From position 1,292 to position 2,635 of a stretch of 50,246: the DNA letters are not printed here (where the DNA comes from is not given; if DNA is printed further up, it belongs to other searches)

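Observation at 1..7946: Four-gene operon coupling a type III-like R-M pair to a CHAT protease and a large unknown protein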

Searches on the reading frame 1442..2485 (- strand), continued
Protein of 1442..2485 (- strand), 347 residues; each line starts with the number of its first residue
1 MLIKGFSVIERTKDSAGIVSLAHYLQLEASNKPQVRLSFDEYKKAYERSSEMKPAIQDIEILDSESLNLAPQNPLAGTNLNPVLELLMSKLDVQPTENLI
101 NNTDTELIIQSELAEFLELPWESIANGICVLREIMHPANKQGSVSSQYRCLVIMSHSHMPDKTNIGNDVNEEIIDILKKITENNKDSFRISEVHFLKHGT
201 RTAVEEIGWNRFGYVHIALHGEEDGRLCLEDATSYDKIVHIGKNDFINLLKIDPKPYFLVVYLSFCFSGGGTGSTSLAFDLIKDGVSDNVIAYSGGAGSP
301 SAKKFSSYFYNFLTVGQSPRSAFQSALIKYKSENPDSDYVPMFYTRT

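Call 34: search_protein_families(library=pfam, proteins=[L005:122-2929:+, L020:6193-8889:+, L023:6420-9476:+, L043:6019-9474:+, L043:2833-6015:+, L040:1946-5584:+, L040:5678-8887:+, L016:5768-8512:+, L065:312-5318:+], max_evalue=0.001)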
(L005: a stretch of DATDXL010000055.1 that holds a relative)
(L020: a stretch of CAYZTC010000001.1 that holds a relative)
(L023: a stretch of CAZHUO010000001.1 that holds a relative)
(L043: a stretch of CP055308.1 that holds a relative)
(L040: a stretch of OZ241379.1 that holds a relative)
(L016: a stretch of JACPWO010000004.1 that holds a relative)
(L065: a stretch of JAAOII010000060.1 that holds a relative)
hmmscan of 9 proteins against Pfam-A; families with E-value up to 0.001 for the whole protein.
L005:122-2929:+ (935 aa): 7 families
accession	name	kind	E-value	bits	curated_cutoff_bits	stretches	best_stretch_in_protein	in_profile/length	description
PF07669.17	Eco57I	-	1.6e-23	84.1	25.3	1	393-640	2-165/171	Eco57I restriction-modification methylase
PF02384.22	N6_Mtase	-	4.3e-10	39.9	20.4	0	232-273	3-40/311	N-6 DNA Methylase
PF12950.13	TaqI_C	-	4e-07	30.7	26.5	1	756-878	2-118/118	TaqI-like C-terminal specificity domain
PF25120.1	DUF7814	-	9.5e-06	25.9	27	1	122-178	108-160/228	Domain of unknown function (DUF7814)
PF20473.4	MmeI_Mtase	-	8.8e-05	22.2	27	0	311-409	10-80/259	MmeI, DNA-methyltransferase domain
PF20465.4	MmeI_hel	-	9.7e-05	23.5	27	1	99-174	6-75/75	MmeI, helicase spacer domain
PF01170.24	UPF0020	-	0.00063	19.9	22.3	0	537-560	118-143/197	RMKL-like, methyltransferase domain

L020:6193-8889:+ (898 aa): 7 families
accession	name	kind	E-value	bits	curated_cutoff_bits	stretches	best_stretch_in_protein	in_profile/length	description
PF07669.17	Eco57I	-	1.5e-36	126.5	25.3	1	414-588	1-171/171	Eco57I restriction-modification methylase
PF02384.22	N6_Mtase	-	3.9e-25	89.2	20.4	1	309-608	3-241/311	N-6 DNA Methylase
PF12950.13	TaqI_C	-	3.9e-21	75.9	26.5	1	704-823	2-118/118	TaqI-like C-terminal specificity domain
PF20473.4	MmeI_Mtase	-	1.6e-13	50.9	27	1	367-509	16-151/259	MmeI, DNA-methyltransferase domain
PF01170.24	UPF0020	-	5e-06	26.8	22.3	1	373-433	31-96/197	RMKL-like, methyltransferase domain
PF13588.12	HSDR_N_2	-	3.1e-05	24.5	25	1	31-128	2-97/110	Type I restriction enzyme R protein N terminus (HSDR_N)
PF04313.20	HSDR_N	-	9.5e-05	22.8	25.1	0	29-54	2-27/198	Type I restriction enzyme R protein N terminus (HSDR_N)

L023:6420-9476:+ (1018 aa): 3 families
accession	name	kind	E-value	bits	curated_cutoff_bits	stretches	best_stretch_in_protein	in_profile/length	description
PF18135.7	Type_ISP_C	-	2.8e-84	283.6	25.9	1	688-1016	1-341/342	Type ISP C-terminal specificity domain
PF02384.22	N6_Mtase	-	3.3e-12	46.8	20.4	1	296-577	2-203/311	N-6 DNA Methylase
PF07669.17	Eco57I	-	1.5e-10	41.9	25.3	1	416-587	3-165/171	Eco57I restriction-modification methylase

L043:6019-9474:+ (1151 aa): 4 families
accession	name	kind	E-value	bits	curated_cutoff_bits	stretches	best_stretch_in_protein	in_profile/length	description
PF07669.17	Eco57I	-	2.8e-31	109.3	25.3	1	573-864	2-171/171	Eco57I restriction-modification methylase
PF12950.13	TaqI_C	-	2.3e-22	79.9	26.5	1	966-1074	2-111/118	TaqI-like C-terminal specificity domain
PF02384.22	N6_Mtase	-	1.5e-11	44.6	20.4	1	767-884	121-239/311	N-6 DNA Methylase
PF20473.4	MmeI_Mtase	-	2.3e-08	34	27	1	517-665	13-161/259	MmeI, DNA-methyltransferase domain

L043:2833-6015:+ (1060 aa): 8 families
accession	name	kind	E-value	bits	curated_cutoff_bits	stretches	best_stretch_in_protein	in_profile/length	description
PF00271.37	Helicase_C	-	6e-21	75.2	23.5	1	660-764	12-109/110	Helicase conserved C-terminal domain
PF13091.12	PLDc_2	-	4.7e-10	39.9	27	1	33-193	13-132/132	PLD-like domain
PF00176.29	SNF2-rel_dom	-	4.7e-08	32.9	24.9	1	344-490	125-250/290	SNF2-related domain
PF09565.16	RE_NgoFVII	-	2e-06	27.7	23.8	1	113-201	67-157/162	NgoFVII restriction endonuclease N-terminal PLD domain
PF04851.21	ResIII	-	2.7e-06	27.8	22.5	0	339-384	120-163/164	Type III restriction enzyme, res subunit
PF13401.12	AAA_22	-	1.2e-05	26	27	0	279-372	14-109/130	AAA domain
PF22590.2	Cas3-like_C_2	-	0.00027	21.6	27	0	664-764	3-104/106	CRISPR-associated nuclease/helicase Cas3, C-terminal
PF00270.35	DEAD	-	0.00043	20.5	26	0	332-388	103-164/167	DEAD/DEAH box helicase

L040:1946-5584:+ (1212 aa): 4 families
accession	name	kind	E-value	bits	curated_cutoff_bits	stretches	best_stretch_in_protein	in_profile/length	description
PF07669.17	Eco57I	-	7.8e-33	114.4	25.3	1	624-862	1-165/171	Eco57I restriction-modification methylase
PF02384.22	N6_Mtase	-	1.3e-10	41.6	20.4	1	772-903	122-253/311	N-6 DNA Methylase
PF22837.1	M_Eco57I_C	-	2.5e-06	27.5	27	1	958-1144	30-222/283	Type II methyltransferase M.Eco57I, C-terminal domain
PF20473.4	MmeI_Mtase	-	0.00021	21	27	0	531-645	14-84/259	MmeI, DNA-methyltransferase domain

L040:5678-8887:+ (1069 aa): 27 families (the best 25 are shown)
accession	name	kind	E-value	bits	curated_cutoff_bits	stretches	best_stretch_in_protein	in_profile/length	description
PF13414.12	TPR_11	-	1.8e-204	661.7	26.8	22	355-391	1-37/42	TPR repeat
PF00515.34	TPR_1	-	2.6e-203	651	27.8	22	348-381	1-34/34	Tetratricopeptide repeat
PF07719.23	TPR_2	-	2.8e-147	467.3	27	16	348-381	1-34/34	Tetratricopeptide repeat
PF13181.12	TPR_8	-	3.8e-137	435.4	25.7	16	518-551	1-34/34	Tetratricopeptide repeat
PF13431.12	TPR_17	-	6.1e-122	388.4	24.4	14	371-403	2-34/34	Tetratricopeptide repeat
PF13432.12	TPR_16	-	2.2e-99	325.6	32.7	13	632-687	8-63/65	Tetratricopeptide repeat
PF13371.12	TPR_9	-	7.4e-82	269.8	35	13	431-486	10-65/73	Tetratricopeptide repeat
PF13424.12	TPR_12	-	1.8e-81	268.8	30.1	16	347-412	2-75/77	Tetratricopeptide repeat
PF13428.12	TPR_14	-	2.8e-64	207.2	23.5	0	521-559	4-42/44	Tetratricopeptide repeat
PF13174.12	TPR_6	-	1.6e-43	144.8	26.3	0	847-876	4-33/33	Tetratricopeptide repeat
PF14559.12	TPR_19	-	9e-39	132.1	25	1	498-554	5-61/68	Tetratricopeptide repeat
PF03704.23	BTAD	-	7.6e-35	120.9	22.1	0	730-837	12-124/146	Bacterial transcriptional activator domain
PF13374.12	TPR_10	-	1.1e-27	95.7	27.5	0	809-838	2-31/42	Tetratricopeptide repeat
PF01239.28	PPTA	-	1e-18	66.2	29.5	0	963-986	3-26/32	Protein prenyltransferase alpha subunit repeat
PF23914.1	TPR_CcmH_CycH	-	2e-18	67.2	42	2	510-615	42-150/158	Cytochrome c-type biogenesis protein H TPR domain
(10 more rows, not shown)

L016:5768-8512:+ (914 aa): 3 families
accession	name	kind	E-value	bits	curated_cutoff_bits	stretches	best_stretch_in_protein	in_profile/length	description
PF07669.17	Eco57I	-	1.6e-31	110.1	25.3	1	479-785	2-171/171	Eco57I restriction-modification methylase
PF20473.4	MmeI_Mtase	-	7.7e-09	35.5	27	1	415-500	8-85/259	MmeI, DNA-methyltransferase domain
PF02384.22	N6_Mtase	-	0.0004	20.3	20.4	0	650-822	115-253/311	N-6 DNA Methylase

L065:312-5318:+ (1668 aa): 10 families
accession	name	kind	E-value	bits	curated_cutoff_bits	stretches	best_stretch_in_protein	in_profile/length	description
PF18135.7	Type_ISP_C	-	7.3e-99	331.5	25.9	1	1245-1644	2-342/342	Type ISP C-terminal specificity domain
PF22240.1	ISP_coupler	-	2.8e-45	154.2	27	1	732-854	1-123/126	Type ISP restriction-modification enzyme, coupler domain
PF13156.12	Mrr_cat_2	-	4e-28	98.3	22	1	44-165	2-122/127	Restriction endonuclease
PF04851.21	ResIII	-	9.9e-26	91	22.5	1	175-373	2-163/164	Type III restriction enzyme, res subunit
PF00270.35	DEAD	-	3.3e-11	43.7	26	1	178-373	1-161/167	DEAD/DEAH box helicase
PF00271.37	Helicase_C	-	1.1e-08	35.8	23.5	1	522-598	38-109/110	Helicase conserved C-terminal domain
PF02384.22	N6_Mtase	-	4.4e-07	30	20.4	1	862-1105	6-191/311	N-6 DNA Methylase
PF07669.17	Eco57I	-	3.3e-06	27.7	25.3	1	1030-1126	74-165/171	Eco57I restriction-modification methylase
PF00176.29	SNF2-rel_dom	-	0.00014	21.5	24.9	1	180-374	1-165/290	SNF2-related domain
PF18766.7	SWI2_SNF2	-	0.0004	20.5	26.7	0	180-342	1-134/221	SWI2/SNF2 ATPase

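Call 35: search_protein_families(library=pfam, proteins=[L005:3012-3587:+, L012:9393-9959:+, L044:9435-9959:+, L010:3575-4285:+, L063:9368-9931:+, L009:9390-10004:+, L024:9285-10004:+, L048:9153-10004:+, L035:1472-2194:+, L037:8933-10057:+], max_evalue=0.1)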
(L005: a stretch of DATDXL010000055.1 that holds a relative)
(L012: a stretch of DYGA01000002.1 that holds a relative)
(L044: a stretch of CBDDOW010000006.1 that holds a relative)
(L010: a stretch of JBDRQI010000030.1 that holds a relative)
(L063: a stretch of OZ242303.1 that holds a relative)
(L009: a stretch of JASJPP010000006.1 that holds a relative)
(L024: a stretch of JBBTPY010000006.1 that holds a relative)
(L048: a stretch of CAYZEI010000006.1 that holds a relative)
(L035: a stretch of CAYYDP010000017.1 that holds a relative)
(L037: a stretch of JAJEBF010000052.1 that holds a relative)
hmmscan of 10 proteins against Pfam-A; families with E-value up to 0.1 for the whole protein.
L005:3012-3587:+ (191 aa): 2 families
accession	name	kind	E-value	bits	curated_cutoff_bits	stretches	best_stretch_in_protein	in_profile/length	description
PF18165.6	pP_pnuc_1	-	0.034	14.2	26.3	1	60-149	7-94/133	Predicted pPIWI-associating nuclease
PF11071.14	Nuc_deoxyri_tr3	-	0.048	14.2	23.2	1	114-183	9-76/140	Nucleoside 2-deoxyribosyltransferase YtoQ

L012:9393-9959:+ (188 aa): 0 families

L044:9435-9959:+ (174 aa): 1 family
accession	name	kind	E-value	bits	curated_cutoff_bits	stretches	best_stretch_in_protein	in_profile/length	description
PF18165.6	pP_pnuc_1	-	0.004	17.2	26.3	1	43-75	10-39/133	Predicted pPIWI-associating nuclease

L010:3575-4285:+ (236 aa): 0 families

L063:9368-9931:+ (187 aa): 2 families
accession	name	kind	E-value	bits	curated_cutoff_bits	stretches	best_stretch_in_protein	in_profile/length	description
PF18165.6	pP_pnuc_1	-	0.00069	19.7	26.3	1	40-76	10-45/133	Predicted pPIWI-associating nuclease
PF08664.15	YcbB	-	0.03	14.9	27.4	1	28-118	5-97/136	YcbB domain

L009:9390-10004:+ (204 aa): 0 families

L024:9285-10004:+ (239 aa): 0 families

L048:9153-10004:+ (283 aa): 0 families

L035:1472-2194:+ (240 aa): 1 family
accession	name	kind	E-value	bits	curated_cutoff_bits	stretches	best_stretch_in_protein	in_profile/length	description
PF18231.7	SerK_C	-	0.064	14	25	0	67-111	47-91/105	L-serine kinase SerK, C-terminal domain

L037:8933-10057:+ (374 aa): 1 family
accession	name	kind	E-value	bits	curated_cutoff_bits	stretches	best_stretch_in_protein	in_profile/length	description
PF08867.16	FRG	-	2e-16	61.1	25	1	32-121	2-93/94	FRG domain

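Call 45: predict_structure(alignment_id=A1)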
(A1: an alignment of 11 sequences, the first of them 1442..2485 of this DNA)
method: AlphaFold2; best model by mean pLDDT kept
length: 347 residues; sequences in the alignment: 11
mean_pLDDT: 77.8   pTM: 0.80
mean pLDDT of the five models: 77.8, 76.9, 75.9, 75.5, 72.3
residues with pLDDT >= 90: 97; 70-90: 168; 50-70: 48; < 50: 34
segments of 3 or more residues with pLDDT < 50: 52-78
pLDDT, mean of each block of 10 residues (from residue 1): 87 82 86 83 79 33 33 35 85 60 73 87 79 80 64 78 69 91 86 90 91 90 79 82 89 88 73 75 92 65 87 93 93 79 91
secondary structure, 60 per line:
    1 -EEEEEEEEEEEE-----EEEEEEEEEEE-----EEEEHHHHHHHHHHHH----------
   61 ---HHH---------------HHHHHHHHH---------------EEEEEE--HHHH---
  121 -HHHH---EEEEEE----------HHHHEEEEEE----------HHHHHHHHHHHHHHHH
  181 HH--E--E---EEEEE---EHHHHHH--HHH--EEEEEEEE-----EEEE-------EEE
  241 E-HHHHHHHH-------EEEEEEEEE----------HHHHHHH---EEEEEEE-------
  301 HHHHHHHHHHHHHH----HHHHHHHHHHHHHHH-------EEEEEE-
elements in order: E2-13 E19-29 E35-38 H39-50 H82-90 E106-111 H114-117 H122-125 E129-134 H145-148 E149-154 H165-182 E192-196 H201-206 E214-221 E227-230 E238-241 H243-250 E258-266 H277-283 E287-293 H301-314 H319-333 E341-346

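Call 49: search_protein_families(library=pfam, alignment_id=A3, max_evalue=0.00001)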
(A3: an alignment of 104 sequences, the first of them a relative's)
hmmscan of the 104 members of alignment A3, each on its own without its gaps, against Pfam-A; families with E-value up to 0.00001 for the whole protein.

A. member 1, L001:1004-2635:+ (543 aa): 1 family
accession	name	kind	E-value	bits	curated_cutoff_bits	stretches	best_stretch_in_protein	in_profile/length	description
PF01420.25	Methylase_S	-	3.8e-15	56.9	22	1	431-528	56-149/168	Type I restriction modification DNA specificity domain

B. families by the number of members that match (of 104 scanned): 91 families (the first 25 are shown)
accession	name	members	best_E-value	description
PF02384.22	N6_Mtase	11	7.1e-69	N-6 DNA Methylase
PF07669.17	Eco57I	11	9.6e-40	Eco57I restriction-modification methylase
PF20473.4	MmeI_Mtase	7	2.3e-93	MmeI, DNA-methyltransferase domain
PF01555.25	N6_N4_Mtase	7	1.2e-59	DNA methylase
PF04851.21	ResIII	7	9.9e-26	Type III restriction enzyme, res subunit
PF12950.13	TaqI_C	6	4.6e-23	TaqI-like C-terminal specificity domain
PF01170.24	UPF0020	5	6e-08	RMKL-like, methyltransferase domain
PF01408.29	GFO_IDH_MocA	3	1e-26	Oxidoreductase family, NAD-binding Rossmann fold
PF02894.22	GFO_IDH_MocA_C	3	5.3e-08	Oxidoreductase family, C-terminal alpha/beta domain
PF18135.7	Type_ISP_C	2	7.3e-99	Type ISP C-terminal specificity domain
PF00717.28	Peptidase_S24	2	4.4e-32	Peptidase S24-like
PF00589.27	Phage_integrase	2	4.6e-30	Phage integrase family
PF03852.21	Vsr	2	1.3e-29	DNA mismatch endonuclease Vsr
PF00271.37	Helicase_C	2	6e-21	Helicase conserved C-terminal domain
PF22725.1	GFO_IDH_MocA_C3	2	2.8e-17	GFO/IDH/MocA C-terminal domain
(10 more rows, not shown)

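Call 50: search_protein_families(library=pfam, alignment_id=A4, max_evalue=0.00001)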
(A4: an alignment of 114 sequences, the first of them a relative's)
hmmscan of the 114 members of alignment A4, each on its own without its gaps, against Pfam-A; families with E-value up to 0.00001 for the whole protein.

A. member 1, L001:7232-8017:+ (261 aa): 0 families

B. families by the number of members that match (of 114 scanned): 77 families (the first 25 are shown)
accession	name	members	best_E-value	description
PF01381.28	HTH_3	6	4.8e-15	Helix-turn-helix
PF04851.21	ResIII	3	6.9e-29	Type III restriction enzyme, res subunit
PF00271.37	Helicase_C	3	8e-21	Helicase conserved C-terminal domain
PF00270.35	DEAD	3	4.5e-14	DEAD/DEAH box helicase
PF13560.12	HTH_31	3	1.9e-12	Helix-turn-helix domain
PF03328.21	HpcH_HpaI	2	7.3e-34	HpcH/HpaI aldolase/citrate lyase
PF06114.19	Peptidase_M78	2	4.5e-26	IrrE N-terminal-like domain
PF00239.26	Resolvase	2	1.8e-25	Resolvase, N terminal domain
PF00293.34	NUDIX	2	4.2e-19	NUDIX domain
PF20619.3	DUF6804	2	2.2e-12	Family of unknown function (DUF6804)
PF13489.12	Methyltransf_23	2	2.3e-08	Methyltransferase domain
PF01326.24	PPDK_N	1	1.5e-97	Pyruvate phosphate dikinase, AMP/ATP-binding domain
PF00268.27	Ribonuc_red_sm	1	1.1e-87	Ribonucleotide reductase, small chain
PF22548.2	AEP-TOTE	1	6.7e-83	TOTE conflict system, Archaeo-Eukaryotic Primase domain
PF07690.21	MFS_1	1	4.7e-58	Major Facilitator Superfamily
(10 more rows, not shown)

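Call 51: fold_search(model_id=the predicted structure, library=pdb)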
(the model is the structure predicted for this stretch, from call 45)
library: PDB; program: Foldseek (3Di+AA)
matches with E <= 10: 603; with E <= 0.001: 11
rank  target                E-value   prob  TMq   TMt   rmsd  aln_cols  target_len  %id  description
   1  8tl0_B                2.6e-09  1.00  0.48  0.36  15.4       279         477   15  Structure of activated SAVED-CHAT filament (released 2024-03-06)
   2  8tl0_C                6.0e-09  1.00  0.48  0.36  15.6       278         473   15  Structure of activated SAVED-CHAT filament (released 2024-03-06)
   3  8tl0_A                1.1e-08  1.00  0.47  0.35  13.1       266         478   16  Structure of activated SAVED-CHAT filament (released 2024-03-06)
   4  8tl0_D                1.4e-08  1.00  0.47  0.35  13.4       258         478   16  Structure of activated SAVED-CHAT filament (released 2024-03-06)
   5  8tl0_I                1.7e-07  1.00  0.46  0.34  15.4       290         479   14  Structure of activated SAVED-CHAT filament (released 2024-03-06)
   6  8rot_A                3.2e-05  1.00  0.46  0.21   9.9       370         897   11  Cryo-EM structure of the transmembrane anti-sigma factor DdvA (released 2024-11-06)
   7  8rw5                  7.3e-05  1.00  0.45  0.21   9.4       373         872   13  Symmetry expansion of dimeric transmembrane anti-sigma factor DdvA (released 2024-11-06)
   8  5fc2_B                1.3e-04  1.00  0.42  0.32   8.5       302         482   12  Structure of a separase in complex with a pAMK peptide containing a phospho-serine (released 2016-03-30)
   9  9hn5_A                2.4e-04  0.99  0.39  0.12  13.2       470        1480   11  Cryo-EM structure of human separase bound to phosphorylated SCC1 (100-320 aa) (released 2025-09-03)
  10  9hn4_B                3.8e-04  0.99  0.37  0.12  13.1       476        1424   11  Cryo-EM structure of human separase bound to phosphorylated SCC1 (310-550 aa) (released 2025-09-03)
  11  6wi4_A                4.5e-04  1.00  0.27  0.37   9.1       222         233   13  Caspases from Scleractinian Coral (released 2020-08-26)
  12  6kmt_D                1.9e-03  0.98  0.30  0.41   7.2       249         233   15  P32 of caspase-11 mutant C254A (released 2020-03-11)
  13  5fc3_B                2.3e-03  0.99  0.41  0.31   8.5       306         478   12  Structural basis of cohesin cleavage by separase (released 2016-03-30)
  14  6nry                  2.3e-03  0.98  0.32  0.42   7.8       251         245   12  Crystal structure of human caspase-4 (released 2020-07-29)
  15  3k7e_D                3.7e-03  0.97  0.31  0.45   7.2       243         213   10  Crystal structure of human ligand-free mature caspase-6 (released 2010-10-13)
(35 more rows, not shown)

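Call 52: search_protein_representatives(alignment_id=A1)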
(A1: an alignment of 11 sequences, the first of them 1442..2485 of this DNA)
Query: 11 sequences, 353 profile positions. Proteins with E-value up to 0.001 (for the whole library): 681; up to 1e-10: 92; up to 1e-30: 65. The best 150 are listed.
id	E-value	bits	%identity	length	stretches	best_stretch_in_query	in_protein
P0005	5.6e-175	597.9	-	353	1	1-352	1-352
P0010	4.2e-120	417.4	-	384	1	1-352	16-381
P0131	1.4e-95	336.7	-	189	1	163-351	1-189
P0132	6.6e-90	318.1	-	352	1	10-351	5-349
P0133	1.2e-87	310.7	-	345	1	21-348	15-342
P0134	1.8e-86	306.8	-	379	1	3-350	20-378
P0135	6.0e-85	301.8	-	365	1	17-351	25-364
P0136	7.5e-85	301.5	-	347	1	13-349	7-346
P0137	1.9e-82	293.6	-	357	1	14-351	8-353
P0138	5.1e-82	292.2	-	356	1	12-349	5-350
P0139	1.1e-81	291.0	-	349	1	17-349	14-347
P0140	2.4e-81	289.9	-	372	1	3-351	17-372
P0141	2.0e-79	283.6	-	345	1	13-350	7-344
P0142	1.6e-78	280.7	-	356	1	20-350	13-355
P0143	2.1e-78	280.2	-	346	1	6-350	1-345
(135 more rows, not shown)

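Call 56: find_related_loci(query=A1, collection=metagenome_contigs, flank=8000)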
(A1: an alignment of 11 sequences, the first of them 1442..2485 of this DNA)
Query A1 (347 aa) in metagenome_contigs; peptide patterns used: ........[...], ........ (x = any residue, [..] = any of these).
296 stretches matched a pattern; 7 encode a relative of the query (tblastn E <= 1e-3); 7 distinct loci.
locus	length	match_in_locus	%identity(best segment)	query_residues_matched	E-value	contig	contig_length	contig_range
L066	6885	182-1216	55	1-346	7e-129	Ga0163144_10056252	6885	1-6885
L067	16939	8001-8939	33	30-345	8e-50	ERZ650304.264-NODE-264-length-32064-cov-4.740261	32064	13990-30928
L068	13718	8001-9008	29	19-345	2e-39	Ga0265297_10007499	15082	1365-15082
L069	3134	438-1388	30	39-347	1e-35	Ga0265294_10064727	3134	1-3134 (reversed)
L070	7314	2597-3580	29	24-344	6e-35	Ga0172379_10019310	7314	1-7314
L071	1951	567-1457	29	22-316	8e-34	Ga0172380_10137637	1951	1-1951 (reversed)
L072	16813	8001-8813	31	77-344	4e-29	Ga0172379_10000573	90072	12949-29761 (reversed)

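Call 64: search_solved_structures(query=A5, max_evalue=1)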
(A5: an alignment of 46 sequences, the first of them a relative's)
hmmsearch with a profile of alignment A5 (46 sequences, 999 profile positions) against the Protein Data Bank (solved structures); distinct sequences matched with E-value up to 1: 0.

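Call 65: search_solved_structures(query=A6, max_evalue=1)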
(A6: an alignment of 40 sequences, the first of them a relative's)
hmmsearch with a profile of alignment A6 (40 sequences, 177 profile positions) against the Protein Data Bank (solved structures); distinct sequences matched with E-value up to 1: 0.

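Call 66: search_solved_structures(query=A1, max_evalue=1)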
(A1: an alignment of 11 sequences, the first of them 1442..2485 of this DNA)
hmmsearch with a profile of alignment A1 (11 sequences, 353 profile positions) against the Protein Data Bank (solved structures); distinct sequences matched with E-value up to 1: 2.
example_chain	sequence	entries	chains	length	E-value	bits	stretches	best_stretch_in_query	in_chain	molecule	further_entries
8tl0_A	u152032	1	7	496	0.043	16.1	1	157-340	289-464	CHAT domain-containing protein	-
9eq2_A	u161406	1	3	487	0.8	11.9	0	116-187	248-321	RuvB-like protein 1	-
